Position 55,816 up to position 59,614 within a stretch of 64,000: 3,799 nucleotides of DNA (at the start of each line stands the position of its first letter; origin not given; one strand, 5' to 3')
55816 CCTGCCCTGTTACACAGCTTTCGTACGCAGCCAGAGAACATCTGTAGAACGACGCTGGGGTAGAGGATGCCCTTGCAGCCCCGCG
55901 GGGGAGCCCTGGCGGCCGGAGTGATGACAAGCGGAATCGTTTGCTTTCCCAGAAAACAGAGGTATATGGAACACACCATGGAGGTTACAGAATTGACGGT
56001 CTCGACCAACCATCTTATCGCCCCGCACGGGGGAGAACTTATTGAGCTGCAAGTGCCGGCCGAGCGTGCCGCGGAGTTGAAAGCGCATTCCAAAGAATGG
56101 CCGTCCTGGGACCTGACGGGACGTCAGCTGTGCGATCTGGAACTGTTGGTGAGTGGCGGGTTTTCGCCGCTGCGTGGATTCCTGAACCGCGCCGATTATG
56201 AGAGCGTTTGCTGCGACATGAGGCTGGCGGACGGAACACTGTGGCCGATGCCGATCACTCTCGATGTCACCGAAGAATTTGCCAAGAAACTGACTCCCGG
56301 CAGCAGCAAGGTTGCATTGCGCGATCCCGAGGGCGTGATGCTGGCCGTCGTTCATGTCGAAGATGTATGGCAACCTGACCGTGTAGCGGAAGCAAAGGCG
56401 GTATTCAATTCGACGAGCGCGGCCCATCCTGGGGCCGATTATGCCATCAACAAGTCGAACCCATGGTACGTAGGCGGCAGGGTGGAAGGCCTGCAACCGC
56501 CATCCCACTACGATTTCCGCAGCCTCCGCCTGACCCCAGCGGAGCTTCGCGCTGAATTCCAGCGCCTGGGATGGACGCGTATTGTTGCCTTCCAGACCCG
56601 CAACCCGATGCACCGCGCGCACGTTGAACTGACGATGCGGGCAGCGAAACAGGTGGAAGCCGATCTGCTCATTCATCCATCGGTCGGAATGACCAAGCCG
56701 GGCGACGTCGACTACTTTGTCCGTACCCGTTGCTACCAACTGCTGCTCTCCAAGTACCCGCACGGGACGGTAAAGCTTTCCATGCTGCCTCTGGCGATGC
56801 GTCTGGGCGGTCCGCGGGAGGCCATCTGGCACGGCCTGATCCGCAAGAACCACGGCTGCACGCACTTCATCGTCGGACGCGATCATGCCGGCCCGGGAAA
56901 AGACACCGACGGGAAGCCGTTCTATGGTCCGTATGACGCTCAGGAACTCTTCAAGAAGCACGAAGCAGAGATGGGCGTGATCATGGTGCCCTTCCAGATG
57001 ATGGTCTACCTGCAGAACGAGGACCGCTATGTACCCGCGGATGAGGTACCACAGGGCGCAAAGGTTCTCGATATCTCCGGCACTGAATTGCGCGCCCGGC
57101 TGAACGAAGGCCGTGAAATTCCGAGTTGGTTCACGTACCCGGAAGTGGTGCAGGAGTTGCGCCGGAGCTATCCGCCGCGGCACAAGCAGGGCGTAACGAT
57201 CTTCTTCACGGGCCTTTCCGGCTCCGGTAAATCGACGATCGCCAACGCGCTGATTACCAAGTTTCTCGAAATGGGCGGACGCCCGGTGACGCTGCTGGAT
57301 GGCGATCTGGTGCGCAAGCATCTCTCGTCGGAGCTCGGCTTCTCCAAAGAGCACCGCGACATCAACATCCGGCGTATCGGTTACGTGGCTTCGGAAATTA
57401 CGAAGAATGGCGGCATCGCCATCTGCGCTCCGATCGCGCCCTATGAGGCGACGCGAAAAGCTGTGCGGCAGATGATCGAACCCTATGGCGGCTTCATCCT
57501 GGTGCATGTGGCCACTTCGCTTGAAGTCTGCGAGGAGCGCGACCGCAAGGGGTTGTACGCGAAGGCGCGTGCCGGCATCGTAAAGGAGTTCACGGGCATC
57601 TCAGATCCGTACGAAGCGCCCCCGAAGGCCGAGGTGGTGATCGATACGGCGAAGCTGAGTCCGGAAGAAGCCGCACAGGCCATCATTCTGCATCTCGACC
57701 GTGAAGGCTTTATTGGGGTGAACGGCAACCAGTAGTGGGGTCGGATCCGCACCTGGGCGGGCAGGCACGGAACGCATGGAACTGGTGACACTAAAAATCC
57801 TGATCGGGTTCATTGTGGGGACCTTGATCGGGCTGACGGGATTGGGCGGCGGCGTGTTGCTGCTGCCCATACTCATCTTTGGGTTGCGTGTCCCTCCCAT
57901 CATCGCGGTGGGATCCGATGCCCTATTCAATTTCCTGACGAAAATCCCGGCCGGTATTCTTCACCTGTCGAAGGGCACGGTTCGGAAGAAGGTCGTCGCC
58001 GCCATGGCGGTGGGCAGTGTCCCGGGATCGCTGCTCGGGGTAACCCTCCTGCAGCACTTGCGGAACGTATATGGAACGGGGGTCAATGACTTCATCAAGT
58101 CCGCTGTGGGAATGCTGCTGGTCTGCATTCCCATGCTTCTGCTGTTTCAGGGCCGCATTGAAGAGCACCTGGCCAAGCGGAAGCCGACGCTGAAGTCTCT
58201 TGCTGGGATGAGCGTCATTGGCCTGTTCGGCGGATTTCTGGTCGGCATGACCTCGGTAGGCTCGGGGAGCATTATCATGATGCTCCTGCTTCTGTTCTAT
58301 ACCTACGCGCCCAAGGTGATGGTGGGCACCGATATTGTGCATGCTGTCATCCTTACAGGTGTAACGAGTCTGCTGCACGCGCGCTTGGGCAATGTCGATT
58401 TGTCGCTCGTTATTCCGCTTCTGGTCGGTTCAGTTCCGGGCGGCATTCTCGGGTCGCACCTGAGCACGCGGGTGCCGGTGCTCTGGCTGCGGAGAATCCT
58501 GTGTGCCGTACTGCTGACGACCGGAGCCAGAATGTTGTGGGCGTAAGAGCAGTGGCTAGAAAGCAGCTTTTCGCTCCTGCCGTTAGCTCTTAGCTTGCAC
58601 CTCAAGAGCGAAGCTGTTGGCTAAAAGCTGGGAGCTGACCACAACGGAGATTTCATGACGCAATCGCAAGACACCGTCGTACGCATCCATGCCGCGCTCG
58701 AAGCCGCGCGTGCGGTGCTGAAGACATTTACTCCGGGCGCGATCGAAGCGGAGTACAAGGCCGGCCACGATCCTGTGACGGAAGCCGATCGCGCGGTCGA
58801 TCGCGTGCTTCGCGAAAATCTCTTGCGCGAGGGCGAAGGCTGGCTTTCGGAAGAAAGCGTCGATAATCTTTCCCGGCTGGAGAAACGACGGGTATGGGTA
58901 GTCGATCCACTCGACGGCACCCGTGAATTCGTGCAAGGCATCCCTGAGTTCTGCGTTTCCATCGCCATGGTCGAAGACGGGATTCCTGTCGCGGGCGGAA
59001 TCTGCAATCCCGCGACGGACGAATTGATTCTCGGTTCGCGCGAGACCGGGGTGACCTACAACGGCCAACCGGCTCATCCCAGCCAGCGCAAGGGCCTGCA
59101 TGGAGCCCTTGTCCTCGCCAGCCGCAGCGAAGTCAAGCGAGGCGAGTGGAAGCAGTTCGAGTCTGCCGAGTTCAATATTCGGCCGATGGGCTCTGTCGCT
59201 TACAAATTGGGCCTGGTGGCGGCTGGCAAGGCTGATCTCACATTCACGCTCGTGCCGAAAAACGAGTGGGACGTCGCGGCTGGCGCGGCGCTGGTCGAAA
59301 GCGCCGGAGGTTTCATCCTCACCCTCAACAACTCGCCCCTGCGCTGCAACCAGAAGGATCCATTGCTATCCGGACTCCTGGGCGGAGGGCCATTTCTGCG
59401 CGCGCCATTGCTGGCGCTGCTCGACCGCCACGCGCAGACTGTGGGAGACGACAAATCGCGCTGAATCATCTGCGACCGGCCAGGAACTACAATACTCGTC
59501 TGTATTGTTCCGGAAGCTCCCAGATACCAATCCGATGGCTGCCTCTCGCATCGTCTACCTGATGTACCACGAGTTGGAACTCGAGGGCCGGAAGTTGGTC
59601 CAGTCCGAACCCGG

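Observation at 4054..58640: Stop-codon-proximal intergenic elements built from in-phase 7-nt units, with a different word at each locus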

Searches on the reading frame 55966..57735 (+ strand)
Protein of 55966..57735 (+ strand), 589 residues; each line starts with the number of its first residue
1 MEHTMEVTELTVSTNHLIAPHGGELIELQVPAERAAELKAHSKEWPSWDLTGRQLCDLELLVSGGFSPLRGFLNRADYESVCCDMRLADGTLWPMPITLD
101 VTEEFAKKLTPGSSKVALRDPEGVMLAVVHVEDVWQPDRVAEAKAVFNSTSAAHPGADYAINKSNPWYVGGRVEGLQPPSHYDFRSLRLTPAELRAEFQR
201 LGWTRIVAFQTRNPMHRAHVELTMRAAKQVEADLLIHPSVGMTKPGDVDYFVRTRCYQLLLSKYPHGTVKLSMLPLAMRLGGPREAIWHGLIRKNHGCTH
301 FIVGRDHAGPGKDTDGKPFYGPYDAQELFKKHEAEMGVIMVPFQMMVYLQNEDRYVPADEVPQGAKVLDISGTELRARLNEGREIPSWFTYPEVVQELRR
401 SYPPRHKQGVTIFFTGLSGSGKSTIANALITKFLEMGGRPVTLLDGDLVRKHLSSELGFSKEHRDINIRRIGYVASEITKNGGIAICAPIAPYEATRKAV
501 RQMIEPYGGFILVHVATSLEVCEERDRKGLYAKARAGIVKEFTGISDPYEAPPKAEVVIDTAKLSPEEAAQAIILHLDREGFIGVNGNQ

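Call 71: search_protein_families(library=pfam, proteins=[window:55966-57735:+], max_evalue=0.00001)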
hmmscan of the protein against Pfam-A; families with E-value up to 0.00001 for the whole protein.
window:55966-57735:+ (589 aa): 4 families
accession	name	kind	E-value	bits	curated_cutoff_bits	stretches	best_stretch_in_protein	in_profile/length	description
PF01747.23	ATP-sulfurylase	-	5.5e-86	287.8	24.3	1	186-400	2-211/212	ATP-sulfurylase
PF01583.26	APS_kinase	-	6.8e-59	198.7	21.1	1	408-560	1-152/152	Adenylylsulphate kinase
PF14306.12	PUA_2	-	9.3e-51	172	27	1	18-177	1-158/159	PUA-like domain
PF13671.12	AAA_33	-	6.1e-06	27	27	0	412-528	2-117/143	AAA domain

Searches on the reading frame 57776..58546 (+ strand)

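Call 71: search_protein_families(library=pfam, proteins=[window:57776-58546:+], max_evalue=0.00001)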
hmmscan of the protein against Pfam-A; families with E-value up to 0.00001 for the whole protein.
window:57776-58546:+ (256 aa): 1 family
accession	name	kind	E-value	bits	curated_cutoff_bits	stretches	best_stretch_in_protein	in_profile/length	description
PF01925.25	TauE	-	9.4e-46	156.8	32.6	1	8-253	2-237/237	Sulfite exporter TauE/SafE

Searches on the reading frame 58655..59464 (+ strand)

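Call 71: search_protein_families(library=pfam, proteins=[window:58655-59464:+], max_evalue=0.00001)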
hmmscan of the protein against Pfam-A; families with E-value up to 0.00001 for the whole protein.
window:58655-59464:+ (269 aa): 1 family
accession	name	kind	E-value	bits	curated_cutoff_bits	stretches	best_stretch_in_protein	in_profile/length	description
PF00459.30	Inositol_P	-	2.3e-48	165.5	27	1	5-238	4-252/271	Inositol monophosphatase family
